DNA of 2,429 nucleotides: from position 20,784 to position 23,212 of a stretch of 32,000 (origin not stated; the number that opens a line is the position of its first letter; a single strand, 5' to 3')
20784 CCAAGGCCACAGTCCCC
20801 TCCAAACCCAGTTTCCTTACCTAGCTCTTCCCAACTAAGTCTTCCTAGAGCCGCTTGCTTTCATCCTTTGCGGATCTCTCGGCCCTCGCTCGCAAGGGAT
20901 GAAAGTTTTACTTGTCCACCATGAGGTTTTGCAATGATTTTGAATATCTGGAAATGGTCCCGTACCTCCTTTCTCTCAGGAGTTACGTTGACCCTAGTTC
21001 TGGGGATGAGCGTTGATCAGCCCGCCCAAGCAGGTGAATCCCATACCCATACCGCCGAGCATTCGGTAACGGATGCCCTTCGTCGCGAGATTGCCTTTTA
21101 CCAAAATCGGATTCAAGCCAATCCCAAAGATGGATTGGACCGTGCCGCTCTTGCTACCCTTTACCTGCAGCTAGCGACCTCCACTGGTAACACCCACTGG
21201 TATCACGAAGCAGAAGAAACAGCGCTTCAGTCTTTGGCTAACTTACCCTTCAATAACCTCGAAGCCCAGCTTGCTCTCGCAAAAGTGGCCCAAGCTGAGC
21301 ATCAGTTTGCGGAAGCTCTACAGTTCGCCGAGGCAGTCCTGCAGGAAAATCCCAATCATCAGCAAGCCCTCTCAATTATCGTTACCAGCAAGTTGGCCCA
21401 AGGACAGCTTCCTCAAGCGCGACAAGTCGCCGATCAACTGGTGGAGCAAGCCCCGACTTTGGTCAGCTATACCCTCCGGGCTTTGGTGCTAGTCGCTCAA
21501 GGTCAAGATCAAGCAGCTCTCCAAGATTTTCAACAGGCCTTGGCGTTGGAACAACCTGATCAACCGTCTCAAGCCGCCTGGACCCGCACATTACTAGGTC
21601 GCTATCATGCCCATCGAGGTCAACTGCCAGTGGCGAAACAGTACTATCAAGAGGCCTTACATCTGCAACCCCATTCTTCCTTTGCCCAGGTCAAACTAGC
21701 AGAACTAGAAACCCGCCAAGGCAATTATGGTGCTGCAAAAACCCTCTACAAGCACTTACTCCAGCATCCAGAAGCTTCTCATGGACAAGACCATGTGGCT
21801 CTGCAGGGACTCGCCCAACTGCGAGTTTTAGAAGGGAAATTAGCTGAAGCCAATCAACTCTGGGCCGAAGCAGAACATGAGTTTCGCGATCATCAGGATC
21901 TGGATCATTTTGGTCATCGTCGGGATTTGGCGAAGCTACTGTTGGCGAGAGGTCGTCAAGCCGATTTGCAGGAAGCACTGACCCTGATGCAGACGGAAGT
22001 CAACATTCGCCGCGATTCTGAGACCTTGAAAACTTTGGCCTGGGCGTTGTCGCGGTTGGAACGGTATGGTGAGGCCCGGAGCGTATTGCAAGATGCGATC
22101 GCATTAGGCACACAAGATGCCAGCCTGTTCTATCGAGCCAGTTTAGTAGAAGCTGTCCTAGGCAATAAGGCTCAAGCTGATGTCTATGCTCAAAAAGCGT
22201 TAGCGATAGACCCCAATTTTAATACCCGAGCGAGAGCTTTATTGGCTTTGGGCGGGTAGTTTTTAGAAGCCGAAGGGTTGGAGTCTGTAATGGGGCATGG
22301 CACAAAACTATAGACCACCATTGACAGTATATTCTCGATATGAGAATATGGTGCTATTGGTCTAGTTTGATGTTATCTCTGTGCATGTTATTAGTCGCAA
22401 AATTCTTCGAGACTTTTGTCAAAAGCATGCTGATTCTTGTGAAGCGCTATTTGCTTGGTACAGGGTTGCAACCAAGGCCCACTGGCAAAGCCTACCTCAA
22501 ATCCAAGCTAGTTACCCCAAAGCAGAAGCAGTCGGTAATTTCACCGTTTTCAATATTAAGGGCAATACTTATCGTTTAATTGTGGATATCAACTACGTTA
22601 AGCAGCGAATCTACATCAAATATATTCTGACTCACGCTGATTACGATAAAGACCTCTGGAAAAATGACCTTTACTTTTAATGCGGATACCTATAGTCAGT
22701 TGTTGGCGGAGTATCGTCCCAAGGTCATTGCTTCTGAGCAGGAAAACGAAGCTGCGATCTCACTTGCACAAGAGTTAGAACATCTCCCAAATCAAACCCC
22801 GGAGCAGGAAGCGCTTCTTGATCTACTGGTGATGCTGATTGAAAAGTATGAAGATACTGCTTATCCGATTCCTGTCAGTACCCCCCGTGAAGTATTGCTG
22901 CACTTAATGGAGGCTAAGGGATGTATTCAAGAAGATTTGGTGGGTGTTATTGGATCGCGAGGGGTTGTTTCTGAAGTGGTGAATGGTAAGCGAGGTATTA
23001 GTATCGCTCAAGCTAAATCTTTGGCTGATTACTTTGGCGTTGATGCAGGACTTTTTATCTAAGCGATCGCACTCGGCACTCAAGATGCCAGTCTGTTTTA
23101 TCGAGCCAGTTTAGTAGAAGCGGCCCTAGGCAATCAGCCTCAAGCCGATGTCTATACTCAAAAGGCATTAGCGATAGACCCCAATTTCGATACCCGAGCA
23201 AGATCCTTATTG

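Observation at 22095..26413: Two toxin-antitoxin cassettes share one insertion architecture: intact host gene, TA cargo, displaced diverged 3' gene end, with junctions in HIP1 palindromes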

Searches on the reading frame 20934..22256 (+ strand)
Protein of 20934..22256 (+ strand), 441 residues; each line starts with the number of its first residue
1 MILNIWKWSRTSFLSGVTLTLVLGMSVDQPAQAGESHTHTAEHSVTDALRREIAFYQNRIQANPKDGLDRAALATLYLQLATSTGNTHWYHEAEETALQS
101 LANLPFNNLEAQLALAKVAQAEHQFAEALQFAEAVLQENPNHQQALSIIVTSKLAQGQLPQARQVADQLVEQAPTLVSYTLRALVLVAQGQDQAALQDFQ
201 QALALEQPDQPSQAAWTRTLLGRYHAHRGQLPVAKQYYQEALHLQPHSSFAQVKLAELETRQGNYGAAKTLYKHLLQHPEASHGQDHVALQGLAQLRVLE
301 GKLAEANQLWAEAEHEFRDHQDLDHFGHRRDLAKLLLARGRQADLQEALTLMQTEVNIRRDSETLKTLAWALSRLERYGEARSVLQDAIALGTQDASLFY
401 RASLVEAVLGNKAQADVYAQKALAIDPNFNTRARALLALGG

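Call 9: search_protein_families(library=pfam, proteins=[window:20934-22256:+], max_evalue=0.01)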
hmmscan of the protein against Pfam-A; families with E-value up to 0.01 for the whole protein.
window:20934-22256:+ (441 aa): 20 families
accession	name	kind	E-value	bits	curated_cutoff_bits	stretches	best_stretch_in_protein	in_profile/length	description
PF07719.23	TPR_2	-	6e-20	70.1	27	1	220-247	6-33/34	Tetratricopeptide repeat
PF13428.12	TPR_14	-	5.8e-14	51.7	23.5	0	218-258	4-44/44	Tetratricopeptide repeat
PF13424.12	TPR_12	-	6.4e-14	52.3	30.1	3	177-242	4-72/77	Tetratricopeptide repeat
PF00515.34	TPR_1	-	6.9e-13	48.3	27.8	1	178-206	3-31/34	Tetratricopeptide repeat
PF14559.12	TPR_19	-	8.2e-12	45.7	25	2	121-175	3-57/68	Tetratricopeptide repeat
PF13181.12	TPR_8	-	5.1e-10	39.1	25.7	0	178-206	3-31/34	Tetratricopeptide repeat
PF17874.7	TPR_MalT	-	2.9e-09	37.1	45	1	112-394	4-312/336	MalT-like TPR region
PF13432.12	TPR_16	-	4.1e-09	37.1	32.7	3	181-248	2-64/65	Tetratricopeptide repeat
PF13374.12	TPR_10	-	2.8e-08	33.9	27.5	0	175-205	1-31/42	Tetratricopeptide repeat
PF25064.1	ARM_TT21_5th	-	1.4e-06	29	27.8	0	110-202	2-98/117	TT21 fifth ARM repeats domain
PF23914.1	TPR_CcmH_CycH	-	5.8e-06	26.7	42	1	189-314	25-148/158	Cytochrome c-type biogenesis protein H TPR domain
PF13174.12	TPR_6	-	2e-05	25.3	26.3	0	251-277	2-28/33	Tetratricopeptide repeat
PF13431.12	TPR_17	-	8.1e-05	23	24.4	0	237-269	1-33/34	Tetratricopeptide repeat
PF25058.1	ARM_TT21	-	0.00052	20.4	27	0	40-145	25-130/155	Tetratricopeptide repeat protein 21 ARM repeat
PF13414.12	TPR_11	-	0.00078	19.5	26.8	0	185-206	3-24/42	TPR repeat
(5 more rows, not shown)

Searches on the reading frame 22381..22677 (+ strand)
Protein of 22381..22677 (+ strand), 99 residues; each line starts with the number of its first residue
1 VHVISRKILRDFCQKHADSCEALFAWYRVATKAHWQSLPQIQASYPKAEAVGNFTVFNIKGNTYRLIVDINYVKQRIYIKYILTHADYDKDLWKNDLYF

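Call 9: search_protein_families(library=pfam, proteins=[window:22381-22677:+], max_evalue=0.01)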
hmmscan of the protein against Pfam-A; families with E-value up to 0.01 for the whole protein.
window:22381-22677:+ (99 aa): 1 family
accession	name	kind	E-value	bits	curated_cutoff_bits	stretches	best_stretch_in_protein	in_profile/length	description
PF09907.15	HigB_toxin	-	1.9e-30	105.3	27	1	21-90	3-73/74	HigB_toxin, RelE-like toxic component of a toxin-antitoxin system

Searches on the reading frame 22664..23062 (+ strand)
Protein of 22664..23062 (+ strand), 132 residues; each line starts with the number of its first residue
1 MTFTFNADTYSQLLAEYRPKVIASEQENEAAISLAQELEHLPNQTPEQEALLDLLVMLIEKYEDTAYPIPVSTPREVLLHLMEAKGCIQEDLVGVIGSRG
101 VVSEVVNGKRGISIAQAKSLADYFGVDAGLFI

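Call 9: search_protein_families(library=pfam, proteins=[window:22664-23059:+], max_evalue=0.01)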
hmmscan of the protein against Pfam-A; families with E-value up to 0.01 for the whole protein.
window:22664-23059:+ (132 aa): 1 family
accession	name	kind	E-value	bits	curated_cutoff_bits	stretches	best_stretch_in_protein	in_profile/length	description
PF01381.28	HTH_3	-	0.00012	22.5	23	1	81-128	4-52/55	Helix-turn-helix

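Call 24: find_encoding_contigs(protein=window:22664-23062:+, flank=6000, max_places=10)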
Protein window:22664-23062:+ (132 aa): 5 contigs read that carry it; 5 places shown.
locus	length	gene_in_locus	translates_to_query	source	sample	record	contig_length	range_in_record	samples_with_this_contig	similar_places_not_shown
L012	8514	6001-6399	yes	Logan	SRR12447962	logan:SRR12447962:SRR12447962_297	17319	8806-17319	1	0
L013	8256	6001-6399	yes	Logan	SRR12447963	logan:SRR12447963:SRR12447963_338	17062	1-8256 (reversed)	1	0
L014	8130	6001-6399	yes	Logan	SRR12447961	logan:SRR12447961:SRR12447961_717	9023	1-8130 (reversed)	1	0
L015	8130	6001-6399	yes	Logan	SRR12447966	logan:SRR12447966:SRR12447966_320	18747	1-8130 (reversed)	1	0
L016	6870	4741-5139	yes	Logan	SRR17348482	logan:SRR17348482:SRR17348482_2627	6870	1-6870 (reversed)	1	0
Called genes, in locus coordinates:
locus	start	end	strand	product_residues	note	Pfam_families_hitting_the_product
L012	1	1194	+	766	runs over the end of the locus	PF00989:PAS, PF13426:PAS_9, PF00989:PAS (weak), PF13426:PAS_9, PF08447:PAS_3, PF00512:HisKA, PF02518:HATPase_c, PF00072:Response_reg, +2 more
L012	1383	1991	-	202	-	PF12973:Cupin_7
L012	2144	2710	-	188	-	PF07638:Sigma70_ECF, PF04542:Sigma70_r2, PF08281:Sigma70_r4_2, PF04545:Sigma70_r4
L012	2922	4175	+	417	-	PF14224:DUF4331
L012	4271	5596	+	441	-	PF13428:TPR_14 (faint), PF24885:TPR_NPHP3 (faint), PF13181:TPR_8 (faint), PF13374:TPR_10 (faint), PF25064:ARM_TT21_5th (faint), PF17874:TPR_MalT, PF14559:TPR_19 (weak), PF13424:TPR_12 (weak), +4 more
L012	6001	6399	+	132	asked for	-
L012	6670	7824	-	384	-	PF20382:DUF6677 (faint), PF10502:Peptidase_S26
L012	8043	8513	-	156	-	?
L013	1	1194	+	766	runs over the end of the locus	PF00989:PAS, PF13426:PAS_9, PF00989:PAS (weak), PF13426:PAS_9, PF08447:PAS_3, PF00512:HisKA, PF02518:HATPase_c, PF00072:Response_reg, +2 more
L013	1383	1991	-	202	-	PF12973:Cupin_7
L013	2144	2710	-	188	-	PF07638:Sigma70_ECF (weak), PF04542:Sigma70_r2, PF08281:Sigma70_r4_2, PF04545:Sigma70_r4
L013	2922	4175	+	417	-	PF14224:DUF4331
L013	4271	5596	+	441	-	PF12895:ANAPC3 (faint), PF13428:TPR_14 (faint), PF17874:TPR_MalT, PF14559:TPR_19, PF13424:TPR_12 (weak), PF13432:TPR_16 (weak), PF14559:TPR_19 (weak), PF13424:TPR_12 (weak), +10 more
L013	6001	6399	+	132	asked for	-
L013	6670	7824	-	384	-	PF20382:DUF6677 (faint), PF10502:Peptidase_S26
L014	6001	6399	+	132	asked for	-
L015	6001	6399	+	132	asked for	-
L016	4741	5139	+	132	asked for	-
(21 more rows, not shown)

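Call 44: find_homologous_proteins(query=window:22664-23059:+, max_evalue=1e-20)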
Query window:22664-23059:+ (132 aa): 845 proteins with E <= 1e-20 among 967 candidates; the best 120 are listed.
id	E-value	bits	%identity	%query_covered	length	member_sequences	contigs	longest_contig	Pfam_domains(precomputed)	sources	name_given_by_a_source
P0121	4.5e-78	277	100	100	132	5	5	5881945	-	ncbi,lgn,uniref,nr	ncbi:type II toxin-antitoxin system HigA family antitoxin [Acaryochloris marina]|uniref:helix-turn-h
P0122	4.4e-74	264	95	100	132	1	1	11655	-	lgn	-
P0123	8.5e-74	263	95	100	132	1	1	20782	-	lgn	-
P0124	6.1e-73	260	95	100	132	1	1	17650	-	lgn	-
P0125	7.7e-73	260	94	100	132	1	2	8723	-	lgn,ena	-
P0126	2.2e-72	258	95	100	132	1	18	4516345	-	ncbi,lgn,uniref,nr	ncbi:type II toxin-antitoxin system HigA family antitoxin [Acaryochloris sp. CCMEE 5410]|uniref:heli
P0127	3.2e-72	258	95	100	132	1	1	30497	-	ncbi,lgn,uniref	ncbi:helix-turn-helix domain-containing protein [Acaryochloris marina NIES-2412]|uniref:helix-turn-h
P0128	6.0e-72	257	94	100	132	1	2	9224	-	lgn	-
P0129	7.7e-72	257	93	100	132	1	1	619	-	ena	-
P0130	1.0e-70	253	92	100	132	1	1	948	-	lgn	-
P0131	1.4e-70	253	90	100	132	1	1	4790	-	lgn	-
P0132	4.8e-70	251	92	100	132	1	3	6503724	-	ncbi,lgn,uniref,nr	ncbi:helix-turn-helix domain-containing protein [Acaryochloris marina]|uniref:HTH transcriptional re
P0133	5.2e-70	251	89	100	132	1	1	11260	-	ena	-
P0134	1.4e-69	249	88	100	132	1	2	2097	-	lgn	-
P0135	4.4e-68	244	87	99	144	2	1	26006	-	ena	-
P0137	1.4e-67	243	87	100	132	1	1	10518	-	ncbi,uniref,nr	ncbi:transcriptional regulator [Acaryochloris sp. IP29b_bin.137]|uniref:helix-turn-helix domain-cont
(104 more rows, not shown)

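Call 45: find_encoding_contigs(protein=P0126, flank=3000, max_places=10)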
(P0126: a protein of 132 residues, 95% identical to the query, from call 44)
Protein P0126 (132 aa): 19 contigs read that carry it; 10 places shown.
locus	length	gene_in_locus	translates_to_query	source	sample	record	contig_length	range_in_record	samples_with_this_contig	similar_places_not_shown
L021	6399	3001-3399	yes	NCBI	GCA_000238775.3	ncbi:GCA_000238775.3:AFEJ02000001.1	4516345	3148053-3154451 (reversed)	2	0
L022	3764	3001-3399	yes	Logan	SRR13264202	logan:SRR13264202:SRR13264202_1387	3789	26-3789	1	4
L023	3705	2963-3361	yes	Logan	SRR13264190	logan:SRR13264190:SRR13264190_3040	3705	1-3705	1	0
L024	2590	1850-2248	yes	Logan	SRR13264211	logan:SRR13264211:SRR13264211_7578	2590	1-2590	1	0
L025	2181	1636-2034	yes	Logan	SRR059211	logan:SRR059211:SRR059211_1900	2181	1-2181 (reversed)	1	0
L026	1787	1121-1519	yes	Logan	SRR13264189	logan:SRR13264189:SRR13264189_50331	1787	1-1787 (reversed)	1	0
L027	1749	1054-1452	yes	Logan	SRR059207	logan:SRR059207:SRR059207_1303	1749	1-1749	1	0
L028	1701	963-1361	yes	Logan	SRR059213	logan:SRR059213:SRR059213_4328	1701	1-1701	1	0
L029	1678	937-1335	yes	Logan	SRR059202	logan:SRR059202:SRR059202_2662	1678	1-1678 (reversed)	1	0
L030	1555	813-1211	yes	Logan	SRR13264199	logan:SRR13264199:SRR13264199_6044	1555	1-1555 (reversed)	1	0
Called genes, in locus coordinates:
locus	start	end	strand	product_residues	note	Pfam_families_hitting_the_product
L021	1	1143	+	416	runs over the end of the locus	PF14224:DUF4331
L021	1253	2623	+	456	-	PF13428:TPR_14 (faint), PF13431:TPR_17 (faint), PF23914:TPR_CcmH_CycH (faint), PF13374:TPR_10 (faint), PF25062:ARM_TT21_N (faint), PF17874:TPR_MalT, PF14559:TPR_19 (weak), PF13424:TPR_12 (weak), +6 more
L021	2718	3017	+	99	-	PF09907:HigB_toxin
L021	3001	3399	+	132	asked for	-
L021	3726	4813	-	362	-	PF13808:DDE_Tnp_1_assoc, PF01609:DDE_Tnp_1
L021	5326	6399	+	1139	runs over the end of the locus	PF13855:LRR_8, PF23598:LRR_14, PF13855:LRR_8, PF23598:LRR_14, PF13855:LRR_8, PF23598:LRR_14, PF13855:LRR_8, PF23598:LRR_14, +11 more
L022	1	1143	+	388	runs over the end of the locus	?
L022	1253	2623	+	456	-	PF13428:TPR_14 (faint), PF13431:TPR_17 (faint), PF23914:TPR_CcmH_CycH (faint), PF13374:TPR_10 (faint), PF25062:ARM_TT21_N (faint), PF17874:TPR_MalT, PF14559:TPR_19 (weak), PF13424:TPR_12 (weak), +6 more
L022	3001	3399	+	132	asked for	-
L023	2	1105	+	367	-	?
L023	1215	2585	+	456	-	PF13428:TPR_14 (faint), PF13431:TPR_17 (faint), PF23914:TPR_CcmH_CycH (faint), PF13374:TPR_10 (faint), PF25062:ARM_TT21_N (faint), PF17874:TPR_MalT, PF14559:TPR_19 (weak), PF13424:TPR_12 (weak), +6 more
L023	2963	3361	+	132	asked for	-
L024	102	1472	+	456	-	PF13428:TPR_14 (faint), PF13431:TPR_17 (faint), PF23914:TPR_CcmH_CycH (faint), PF13374:TPR_10 (faint), PF25062:ARM_TT21_N (faint), PF17874:TPR_MalT, PF14559:TPR_19 (weak), PF13424:TPR_12 (weak), +6 more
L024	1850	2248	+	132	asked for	-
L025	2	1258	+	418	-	?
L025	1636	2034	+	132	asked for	-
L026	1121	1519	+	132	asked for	-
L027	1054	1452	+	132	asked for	-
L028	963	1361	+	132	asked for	-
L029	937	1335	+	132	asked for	-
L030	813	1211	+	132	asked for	-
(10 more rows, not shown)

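Call 58: find_encoding_contigs(protein=P0137, flank=5000, max_places=4)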
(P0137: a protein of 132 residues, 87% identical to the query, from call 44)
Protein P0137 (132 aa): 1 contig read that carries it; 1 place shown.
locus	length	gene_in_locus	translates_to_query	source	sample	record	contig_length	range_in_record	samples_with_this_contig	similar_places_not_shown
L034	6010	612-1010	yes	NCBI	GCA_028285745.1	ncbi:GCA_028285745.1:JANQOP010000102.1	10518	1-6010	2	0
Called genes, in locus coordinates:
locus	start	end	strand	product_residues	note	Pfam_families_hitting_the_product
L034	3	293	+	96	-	?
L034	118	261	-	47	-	-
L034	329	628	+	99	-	PF09907:HigB_toxin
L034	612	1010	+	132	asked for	-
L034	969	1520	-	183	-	-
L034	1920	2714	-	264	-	-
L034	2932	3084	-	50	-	-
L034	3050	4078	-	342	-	-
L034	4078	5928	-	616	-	-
